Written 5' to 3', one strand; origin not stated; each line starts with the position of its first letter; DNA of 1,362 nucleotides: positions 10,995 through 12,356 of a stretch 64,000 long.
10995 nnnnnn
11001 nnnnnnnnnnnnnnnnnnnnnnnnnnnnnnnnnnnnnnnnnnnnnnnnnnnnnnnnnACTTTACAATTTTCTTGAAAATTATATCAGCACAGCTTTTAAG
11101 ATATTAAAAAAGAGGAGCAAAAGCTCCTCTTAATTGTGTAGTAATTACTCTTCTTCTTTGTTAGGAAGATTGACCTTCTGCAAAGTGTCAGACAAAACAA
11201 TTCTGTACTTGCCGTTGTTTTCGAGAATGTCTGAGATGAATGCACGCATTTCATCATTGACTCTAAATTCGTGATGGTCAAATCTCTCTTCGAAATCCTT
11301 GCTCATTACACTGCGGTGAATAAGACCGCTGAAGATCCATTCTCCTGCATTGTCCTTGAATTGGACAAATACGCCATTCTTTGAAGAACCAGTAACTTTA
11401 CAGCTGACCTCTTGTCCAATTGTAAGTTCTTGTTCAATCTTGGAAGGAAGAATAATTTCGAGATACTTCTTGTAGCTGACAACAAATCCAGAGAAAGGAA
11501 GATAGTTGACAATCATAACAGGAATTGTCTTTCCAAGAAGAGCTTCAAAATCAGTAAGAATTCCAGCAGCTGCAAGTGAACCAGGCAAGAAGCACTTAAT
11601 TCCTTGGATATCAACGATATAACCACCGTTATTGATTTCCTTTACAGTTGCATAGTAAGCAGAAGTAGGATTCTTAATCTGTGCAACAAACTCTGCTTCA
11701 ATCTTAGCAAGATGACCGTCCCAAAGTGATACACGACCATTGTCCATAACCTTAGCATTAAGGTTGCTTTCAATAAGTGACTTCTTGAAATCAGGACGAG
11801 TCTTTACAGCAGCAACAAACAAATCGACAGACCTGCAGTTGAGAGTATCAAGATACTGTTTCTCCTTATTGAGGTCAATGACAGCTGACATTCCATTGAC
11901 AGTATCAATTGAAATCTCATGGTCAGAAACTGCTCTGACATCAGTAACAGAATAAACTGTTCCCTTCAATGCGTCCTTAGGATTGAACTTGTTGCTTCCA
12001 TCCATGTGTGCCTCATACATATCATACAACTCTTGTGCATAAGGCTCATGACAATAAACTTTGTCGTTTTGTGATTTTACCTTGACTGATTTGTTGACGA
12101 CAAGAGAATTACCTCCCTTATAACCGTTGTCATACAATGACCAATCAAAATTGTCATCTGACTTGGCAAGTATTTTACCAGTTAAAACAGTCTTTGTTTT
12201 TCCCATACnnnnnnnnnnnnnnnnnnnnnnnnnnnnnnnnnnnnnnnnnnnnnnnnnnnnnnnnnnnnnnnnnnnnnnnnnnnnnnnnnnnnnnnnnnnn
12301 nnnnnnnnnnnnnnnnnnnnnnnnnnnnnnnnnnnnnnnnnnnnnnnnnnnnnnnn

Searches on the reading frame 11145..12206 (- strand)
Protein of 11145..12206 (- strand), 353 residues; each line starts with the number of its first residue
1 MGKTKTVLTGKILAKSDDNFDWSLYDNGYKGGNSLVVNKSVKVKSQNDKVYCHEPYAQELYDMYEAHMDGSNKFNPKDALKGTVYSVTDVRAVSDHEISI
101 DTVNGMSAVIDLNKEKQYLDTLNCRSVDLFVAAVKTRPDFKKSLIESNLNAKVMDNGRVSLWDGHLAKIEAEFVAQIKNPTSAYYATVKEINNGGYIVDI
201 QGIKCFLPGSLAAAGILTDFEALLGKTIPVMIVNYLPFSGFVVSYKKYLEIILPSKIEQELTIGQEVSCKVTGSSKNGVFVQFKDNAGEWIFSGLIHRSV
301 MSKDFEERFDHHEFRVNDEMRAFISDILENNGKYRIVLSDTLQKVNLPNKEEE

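Call 30: search_protein_families(library=phrogs, proteins=[window:11145-12206:-], max_evalue=0.00001)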
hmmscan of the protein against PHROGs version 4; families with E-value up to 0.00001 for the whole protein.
window:11145-12206:- (353 aa): 0 families

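Call 50: search_protein_families(library=pfam, proteins=[window:11145-12206:-], max_evalue=0.01)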
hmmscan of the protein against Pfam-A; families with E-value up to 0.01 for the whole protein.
window:11145-12206:- (353 aa): 2 families
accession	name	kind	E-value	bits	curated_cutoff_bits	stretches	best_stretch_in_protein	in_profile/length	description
PF00575.29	S1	-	4.2e-08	33.9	22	0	186-213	10-38/74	S1 RNA binding domain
PF13509.12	S1_2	-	0.0018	18.8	21.8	0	186-210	7-32/61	S1 domain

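Call 51: search_solved_structures(query=window:11145-12206:-, max_evalue=1)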
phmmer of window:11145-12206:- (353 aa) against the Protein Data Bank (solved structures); distinct sequences matched with E-value up to 1: 10.
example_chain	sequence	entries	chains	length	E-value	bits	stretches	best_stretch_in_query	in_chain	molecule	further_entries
9zcd_A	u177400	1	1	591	1.5e-06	30.9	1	128-283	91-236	30S ribosomal protein S1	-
8wi7_b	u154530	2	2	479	0.00016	24.2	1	174-327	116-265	30S ribosomal protein bS1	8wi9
6vz3_H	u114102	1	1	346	0.0093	18.4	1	193-281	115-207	30S ribosomal protein S1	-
6bu8_Z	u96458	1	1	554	0.012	18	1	193-281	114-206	30S ribosomal protein S1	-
7qgh_t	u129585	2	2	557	0.013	18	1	193-281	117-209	30S ribosomal protein S1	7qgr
6h4n_y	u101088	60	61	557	0.013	18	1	193-281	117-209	30S ribosomal protein S1 | Small ribosomal subunit protein bS1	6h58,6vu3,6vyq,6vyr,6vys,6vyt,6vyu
9qqq_V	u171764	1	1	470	0.013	17.9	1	193-281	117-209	Small ribosomal subunit protein bS1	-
4q7j_D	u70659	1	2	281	0.013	17.9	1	193-282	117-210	30S ribosomal protein S1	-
2mfl_A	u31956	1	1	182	0.063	15.7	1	193-234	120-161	30S ribosomal protein S1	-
4r71_E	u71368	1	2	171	0.082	15.3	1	193-233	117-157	30S ribosomal protein S1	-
